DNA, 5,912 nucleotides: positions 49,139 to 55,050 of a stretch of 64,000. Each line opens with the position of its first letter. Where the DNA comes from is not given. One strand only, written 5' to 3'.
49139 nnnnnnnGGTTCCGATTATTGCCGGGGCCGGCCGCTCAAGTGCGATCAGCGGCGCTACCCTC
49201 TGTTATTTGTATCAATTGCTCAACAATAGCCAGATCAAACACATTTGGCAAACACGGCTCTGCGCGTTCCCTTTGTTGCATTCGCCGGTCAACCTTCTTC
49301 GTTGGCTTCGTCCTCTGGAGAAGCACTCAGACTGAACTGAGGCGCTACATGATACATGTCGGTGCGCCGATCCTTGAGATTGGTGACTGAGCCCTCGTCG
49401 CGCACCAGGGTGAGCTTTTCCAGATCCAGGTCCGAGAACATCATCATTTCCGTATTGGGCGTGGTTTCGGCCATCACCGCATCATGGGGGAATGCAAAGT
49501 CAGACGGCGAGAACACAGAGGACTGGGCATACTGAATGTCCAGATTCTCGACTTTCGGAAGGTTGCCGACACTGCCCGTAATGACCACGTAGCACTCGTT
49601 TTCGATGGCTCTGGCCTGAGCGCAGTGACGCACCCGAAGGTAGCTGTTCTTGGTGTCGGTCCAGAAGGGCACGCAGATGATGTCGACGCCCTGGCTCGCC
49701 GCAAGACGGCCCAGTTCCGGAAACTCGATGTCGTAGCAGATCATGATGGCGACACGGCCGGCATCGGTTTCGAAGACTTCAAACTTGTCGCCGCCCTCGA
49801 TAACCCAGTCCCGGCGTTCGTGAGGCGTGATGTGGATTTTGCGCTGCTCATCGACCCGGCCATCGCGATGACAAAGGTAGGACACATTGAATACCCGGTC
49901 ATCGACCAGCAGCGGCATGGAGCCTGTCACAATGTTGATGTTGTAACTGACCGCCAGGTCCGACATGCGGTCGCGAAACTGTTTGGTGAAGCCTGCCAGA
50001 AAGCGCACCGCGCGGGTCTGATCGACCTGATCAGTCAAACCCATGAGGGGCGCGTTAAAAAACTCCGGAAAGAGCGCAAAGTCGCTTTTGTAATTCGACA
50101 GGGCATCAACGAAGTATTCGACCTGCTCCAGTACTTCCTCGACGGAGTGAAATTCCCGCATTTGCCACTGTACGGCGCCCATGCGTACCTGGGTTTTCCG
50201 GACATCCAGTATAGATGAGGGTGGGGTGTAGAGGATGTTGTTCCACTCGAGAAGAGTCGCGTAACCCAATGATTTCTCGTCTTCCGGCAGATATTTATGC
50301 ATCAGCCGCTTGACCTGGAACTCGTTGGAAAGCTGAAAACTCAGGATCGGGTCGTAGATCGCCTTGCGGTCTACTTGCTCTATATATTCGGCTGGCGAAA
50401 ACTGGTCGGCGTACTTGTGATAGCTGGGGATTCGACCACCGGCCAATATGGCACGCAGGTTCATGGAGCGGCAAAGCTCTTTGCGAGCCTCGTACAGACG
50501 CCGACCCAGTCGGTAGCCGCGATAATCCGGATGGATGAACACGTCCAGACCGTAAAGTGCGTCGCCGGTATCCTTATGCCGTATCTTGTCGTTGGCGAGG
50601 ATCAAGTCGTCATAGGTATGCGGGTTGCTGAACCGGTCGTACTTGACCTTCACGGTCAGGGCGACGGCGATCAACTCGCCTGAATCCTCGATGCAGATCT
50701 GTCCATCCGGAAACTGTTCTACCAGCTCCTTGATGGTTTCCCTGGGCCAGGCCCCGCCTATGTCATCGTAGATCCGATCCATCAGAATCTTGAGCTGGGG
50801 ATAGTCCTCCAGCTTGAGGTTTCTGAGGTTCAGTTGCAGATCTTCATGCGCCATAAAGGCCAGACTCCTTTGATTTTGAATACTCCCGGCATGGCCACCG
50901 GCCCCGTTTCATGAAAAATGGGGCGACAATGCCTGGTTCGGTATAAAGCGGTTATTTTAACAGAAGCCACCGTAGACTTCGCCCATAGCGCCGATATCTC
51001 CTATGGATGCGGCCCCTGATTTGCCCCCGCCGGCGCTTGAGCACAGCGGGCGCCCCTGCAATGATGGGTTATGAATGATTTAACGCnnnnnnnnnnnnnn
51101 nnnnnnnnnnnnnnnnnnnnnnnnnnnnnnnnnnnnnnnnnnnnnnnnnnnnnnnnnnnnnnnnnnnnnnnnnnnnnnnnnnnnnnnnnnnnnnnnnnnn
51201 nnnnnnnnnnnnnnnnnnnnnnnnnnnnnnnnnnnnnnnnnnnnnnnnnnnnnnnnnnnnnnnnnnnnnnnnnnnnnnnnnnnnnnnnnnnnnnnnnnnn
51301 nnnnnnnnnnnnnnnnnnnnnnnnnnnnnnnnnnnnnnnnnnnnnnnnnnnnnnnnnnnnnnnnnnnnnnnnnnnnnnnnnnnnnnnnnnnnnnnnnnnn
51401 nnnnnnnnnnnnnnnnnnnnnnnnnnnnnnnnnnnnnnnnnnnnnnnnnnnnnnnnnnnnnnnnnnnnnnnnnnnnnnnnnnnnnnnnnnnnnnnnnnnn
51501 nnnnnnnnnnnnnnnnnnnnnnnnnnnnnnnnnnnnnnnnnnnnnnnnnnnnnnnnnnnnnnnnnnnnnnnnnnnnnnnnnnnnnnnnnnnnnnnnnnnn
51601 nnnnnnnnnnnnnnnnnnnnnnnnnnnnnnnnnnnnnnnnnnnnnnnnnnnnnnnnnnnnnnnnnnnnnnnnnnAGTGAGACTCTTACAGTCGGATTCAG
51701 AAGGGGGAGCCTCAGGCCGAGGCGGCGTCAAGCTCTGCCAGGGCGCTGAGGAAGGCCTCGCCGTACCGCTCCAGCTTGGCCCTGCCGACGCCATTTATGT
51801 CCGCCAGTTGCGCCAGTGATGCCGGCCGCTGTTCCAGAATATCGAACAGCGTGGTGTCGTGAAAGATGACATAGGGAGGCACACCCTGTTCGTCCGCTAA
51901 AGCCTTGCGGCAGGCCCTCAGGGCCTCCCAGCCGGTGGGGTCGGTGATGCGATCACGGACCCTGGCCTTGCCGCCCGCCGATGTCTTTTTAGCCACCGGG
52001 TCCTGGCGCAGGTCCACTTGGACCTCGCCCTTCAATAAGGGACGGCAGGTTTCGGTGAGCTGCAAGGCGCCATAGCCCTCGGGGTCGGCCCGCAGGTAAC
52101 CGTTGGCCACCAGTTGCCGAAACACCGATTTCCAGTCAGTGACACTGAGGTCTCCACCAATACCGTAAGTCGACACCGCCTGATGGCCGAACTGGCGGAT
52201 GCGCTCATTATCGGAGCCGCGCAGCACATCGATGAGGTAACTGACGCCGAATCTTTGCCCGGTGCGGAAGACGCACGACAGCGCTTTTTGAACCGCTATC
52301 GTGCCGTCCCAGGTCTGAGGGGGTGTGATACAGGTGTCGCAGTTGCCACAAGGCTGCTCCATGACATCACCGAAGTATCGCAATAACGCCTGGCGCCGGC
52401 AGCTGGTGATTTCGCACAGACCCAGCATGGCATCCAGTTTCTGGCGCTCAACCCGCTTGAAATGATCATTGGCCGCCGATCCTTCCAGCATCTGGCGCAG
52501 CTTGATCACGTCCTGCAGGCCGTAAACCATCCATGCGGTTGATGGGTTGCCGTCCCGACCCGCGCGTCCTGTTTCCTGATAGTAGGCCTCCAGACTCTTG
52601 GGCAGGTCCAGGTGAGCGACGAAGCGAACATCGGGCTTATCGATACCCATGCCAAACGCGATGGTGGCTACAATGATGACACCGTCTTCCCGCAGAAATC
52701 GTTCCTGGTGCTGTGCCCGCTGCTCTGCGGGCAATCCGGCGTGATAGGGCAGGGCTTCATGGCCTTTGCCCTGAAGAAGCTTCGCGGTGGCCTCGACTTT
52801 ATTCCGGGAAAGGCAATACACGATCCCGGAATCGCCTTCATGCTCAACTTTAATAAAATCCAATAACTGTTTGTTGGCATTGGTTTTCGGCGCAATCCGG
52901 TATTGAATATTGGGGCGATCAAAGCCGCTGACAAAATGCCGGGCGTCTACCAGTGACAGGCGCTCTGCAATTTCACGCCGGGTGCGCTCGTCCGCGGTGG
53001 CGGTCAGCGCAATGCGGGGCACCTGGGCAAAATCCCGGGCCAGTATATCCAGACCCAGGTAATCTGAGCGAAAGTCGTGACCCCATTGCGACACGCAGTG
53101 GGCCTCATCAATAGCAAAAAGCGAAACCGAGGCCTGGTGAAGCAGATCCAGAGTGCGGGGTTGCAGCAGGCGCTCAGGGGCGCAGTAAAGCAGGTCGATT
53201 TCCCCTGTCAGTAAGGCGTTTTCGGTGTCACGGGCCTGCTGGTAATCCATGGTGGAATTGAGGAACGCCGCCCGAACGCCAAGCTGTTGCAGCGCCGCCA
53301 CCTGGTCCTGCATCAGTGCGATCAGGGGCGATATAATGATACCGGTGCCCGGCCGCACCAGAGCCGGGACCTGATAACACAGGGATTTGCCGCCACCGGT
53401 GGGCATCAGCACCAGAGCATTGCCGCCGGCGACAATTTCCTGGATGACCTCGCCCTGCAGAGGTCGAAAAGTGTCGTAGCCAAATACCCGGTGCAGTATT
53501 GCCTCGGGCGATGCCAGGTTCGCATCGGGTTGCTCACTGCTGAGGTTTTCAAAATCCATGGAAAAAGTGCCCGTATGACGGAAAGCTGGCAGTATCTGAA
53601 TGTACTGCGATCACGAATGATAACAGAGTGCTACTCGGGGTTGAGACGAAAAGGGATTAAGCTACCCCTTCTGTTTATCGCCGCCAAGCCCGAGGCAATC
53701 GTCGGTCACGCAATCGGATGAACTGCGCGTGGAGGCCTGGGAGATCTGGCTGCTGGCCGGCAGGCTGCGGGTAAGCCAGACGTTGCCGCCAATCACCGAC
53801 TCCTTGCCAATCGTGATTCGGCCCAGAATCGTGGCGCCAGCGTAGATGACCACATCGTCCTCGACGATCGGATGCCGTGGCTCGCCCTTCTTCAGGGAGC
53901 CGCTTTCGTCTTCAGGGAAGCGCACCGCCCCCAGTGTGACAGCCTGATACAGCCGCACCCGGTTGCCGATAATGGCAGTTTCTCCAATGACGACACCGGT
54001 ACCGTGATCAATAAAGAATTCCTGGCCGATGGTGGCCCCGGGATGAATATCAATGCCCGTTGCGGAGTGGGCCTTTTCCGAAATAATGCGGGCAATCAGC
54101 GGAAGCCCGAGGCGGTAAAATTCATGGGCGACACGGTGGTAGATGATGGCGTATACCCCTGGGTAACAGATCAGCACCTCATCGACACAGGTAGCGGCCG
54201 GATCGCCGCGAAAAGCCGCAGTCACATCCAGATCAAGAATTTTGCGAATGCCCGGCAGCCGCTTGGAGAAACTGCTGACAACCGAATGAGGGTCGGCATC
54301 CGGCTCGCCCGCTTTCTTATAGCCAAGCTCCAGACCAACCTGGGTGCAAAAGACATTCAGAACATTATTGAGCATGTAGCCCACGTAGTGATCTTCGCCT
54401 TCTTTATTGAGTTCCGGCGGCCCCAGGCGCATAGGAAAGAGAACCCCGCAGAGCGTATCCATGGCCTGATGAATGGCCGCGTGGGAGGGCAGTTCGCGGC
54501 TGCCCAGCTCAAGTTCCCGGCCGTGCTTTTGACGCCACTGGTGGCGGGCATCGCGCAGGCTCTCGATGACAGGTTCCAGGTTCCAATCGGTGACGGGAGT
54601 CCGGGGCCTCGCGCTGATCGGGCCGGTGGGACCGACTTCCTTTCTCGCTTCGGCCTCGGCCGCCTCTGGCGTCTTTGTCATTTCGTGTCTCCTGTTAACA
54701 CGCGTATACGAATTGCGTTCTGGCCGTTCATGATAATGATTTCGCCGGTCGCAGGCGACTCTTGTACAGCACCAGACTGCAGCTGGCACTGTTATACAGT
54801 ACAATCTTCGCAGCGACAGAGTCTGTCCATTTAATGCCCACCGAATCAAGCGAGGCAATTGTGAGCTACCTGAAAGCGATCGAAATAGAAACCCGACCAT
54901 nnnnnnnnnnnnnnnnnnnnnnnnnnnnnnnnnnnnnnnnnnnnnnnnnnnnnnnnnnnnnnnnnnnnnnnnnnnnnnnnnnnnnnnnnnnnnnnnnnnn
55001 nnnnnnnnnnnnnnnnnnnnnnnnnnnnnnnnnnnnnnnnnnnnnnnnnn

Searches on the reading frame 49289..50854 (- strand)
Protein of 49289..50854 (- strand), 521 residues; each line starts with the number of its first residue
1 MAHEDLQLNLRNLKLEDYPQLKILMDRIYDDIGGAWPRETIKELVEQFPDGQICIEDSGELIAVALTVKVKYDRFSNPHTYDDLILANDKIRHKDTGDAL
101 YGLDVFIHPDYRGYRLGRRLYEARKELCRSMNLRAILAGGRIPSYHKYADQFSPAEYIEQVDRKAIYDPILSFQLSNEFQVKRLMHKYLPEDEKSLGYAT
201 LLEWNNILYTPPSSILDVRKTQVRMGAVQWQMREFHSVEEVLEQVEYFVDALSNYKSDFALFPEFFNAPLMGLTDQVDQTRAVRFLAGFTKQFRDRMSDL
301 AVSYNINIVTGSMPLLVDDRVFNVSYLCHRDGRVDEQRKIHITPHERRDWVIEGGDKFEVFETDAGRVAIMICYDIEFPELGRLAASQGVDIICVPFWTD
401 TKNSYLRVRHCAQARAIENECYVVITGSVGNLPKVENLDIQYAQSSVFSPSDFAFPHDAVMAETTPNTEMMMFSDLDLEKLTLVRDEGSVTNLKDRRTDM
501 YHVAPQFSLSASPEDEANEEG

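Call 57: search_protein_families(library=pfam, proteins=[window:49289-50854:-], max_evalue=1e-8)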
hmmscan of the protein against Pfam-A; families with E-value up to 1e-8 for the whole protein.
window:49289-50854:- (521 aa): 1 family
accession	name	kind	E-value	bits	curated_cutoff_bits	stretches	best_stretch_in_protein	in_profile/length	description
PF00795.27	CN_hydrolase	-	9.7e-31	107.5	23.2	1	228-485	5-255/256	Carbon-nitrogen hydrolase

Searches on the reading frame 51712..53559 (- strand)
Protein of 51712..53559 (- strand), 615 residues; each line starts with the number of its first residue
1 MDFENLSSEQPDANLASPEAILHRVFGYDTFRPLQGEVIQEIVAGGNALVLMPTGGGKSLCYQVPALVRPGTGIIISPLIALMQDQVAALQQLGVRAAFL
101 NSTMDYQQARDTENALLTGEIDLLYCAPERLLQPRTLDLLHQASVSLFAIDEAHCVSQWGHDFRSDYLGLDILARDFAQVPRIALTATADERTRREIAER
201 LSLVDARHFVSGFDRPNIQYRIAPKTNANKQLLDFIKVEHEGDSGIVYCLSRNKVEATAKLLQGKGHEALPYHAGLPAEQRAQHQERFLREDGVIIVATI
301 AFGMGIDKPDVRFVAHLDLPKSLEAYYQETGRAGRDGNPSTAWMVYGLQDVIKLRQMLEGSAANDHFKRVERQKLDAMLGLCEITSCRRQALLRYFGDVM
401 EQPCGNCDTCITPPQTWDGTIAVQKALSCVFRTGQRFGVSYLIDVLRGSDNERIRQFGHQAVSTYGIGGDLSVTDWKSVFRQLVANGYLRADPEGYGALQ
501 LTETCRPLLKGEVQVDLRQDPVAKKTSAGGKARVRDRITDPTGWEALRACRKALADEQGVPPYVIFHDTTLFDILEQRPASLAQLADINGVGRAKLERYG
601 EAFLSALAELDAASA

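Call 57: search_protein_families(library=pfam, proteins=[window:51712-53559:-], max_evalue=1e-8)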
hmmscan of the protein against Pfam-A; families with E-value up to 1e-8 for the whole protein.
window:51712-53559:- (615 aa): 5 families
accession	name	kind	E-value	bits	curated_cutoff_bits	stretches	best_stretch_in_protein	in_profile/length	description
PF09382.16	RQC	-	4.4e-41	139.7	23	1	413-524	1-112/114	RQC domain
PF00270.35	DEAD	-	6.6e-24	85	26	1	32-193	1-163/167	DEAD/DEAH box helicase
PF00570.28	HRDC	-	2.2e-21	76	23.8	1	544-607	5-68/68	HRDC domain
PF00271.37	Helicase_C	-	2.5e-21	76.4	23.5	1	230-337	4-110/110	Helicase conserved C-terminal domain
PF16124.10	RecQ_Zn_bind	-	5.3e-21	75.6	25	1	349-410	2-65/66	RecQ zinc-binding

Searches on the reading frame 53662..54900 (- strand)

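Call 57: search_protein_families(library=pfam, proteins=[window:53662-54900:-], max_evalue=1e-8)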
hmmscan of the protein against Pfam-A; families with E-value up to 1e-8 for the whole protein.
window:53662-54900:- (412 aa): 1 family
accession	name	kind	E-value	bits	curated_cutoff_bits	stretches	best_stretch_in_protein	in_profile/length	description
PF00132.30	Hexapep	-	1.6e-09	37.5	27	0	343-377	1-35/36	Bacterial transferase hexapeptide (six repeats)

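Call 75: search_protein_families(library=ncbifam, proteins=[window:53662-54900:-], max_evalue=0.00001)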
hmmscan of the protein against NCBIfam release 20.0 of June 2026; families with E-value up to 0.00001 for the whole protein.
window:53662-54900:- (412 aa): 8 families
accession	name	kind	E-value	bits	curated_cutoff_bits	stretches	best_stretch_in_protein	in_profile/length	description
TIGR01172.1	cysE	equivalog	8.1e-49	165.7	210.65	1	224-384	3-154/162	serine O-acetyltransferase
NF041874.1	EPS_EpsC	equivalog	2.2e-46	157.6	150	1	224-385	3-155/168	serine O-acetyltransferase EpsC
NF008349.0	PRK11132.1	equivalog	3.8e-28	98.3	397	1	216-386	75-236/273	serine O-acetyltransferase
NF007564.0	PRK10191.1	equivalog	2.2e-08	33.7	196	1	266-384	44-149/162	colanic acid biosynthesis acetyltransferase WcaB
TIGR04016.1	WcaB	equivalog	8.1e-08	32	194.65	1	268-385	30-134/146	colanic acid biosynthesis acetyltransferase WcaB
NF008808.1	PRK11830.1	equivalog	2.3e-07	30.6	204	1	288-383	101-185/243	2,3,4,5-tetrahydropyridine-2,6-dicarboxylate N-succinyltransferase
NF002060.0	PRK00892.1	subfamily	1.4e-06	27.7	207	0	254-325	85-154/345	UDP-3-O-(3-hydroxymyristoyl)glucosamine N-acyltransferase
TIGR03532.1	DapD_Ac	equivalog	3.9e-06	26.6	231.75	1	273-384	101-201/231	2,3,4,5-tetrahydropyridine-2,6-dicarboxylate N-acetyltransferase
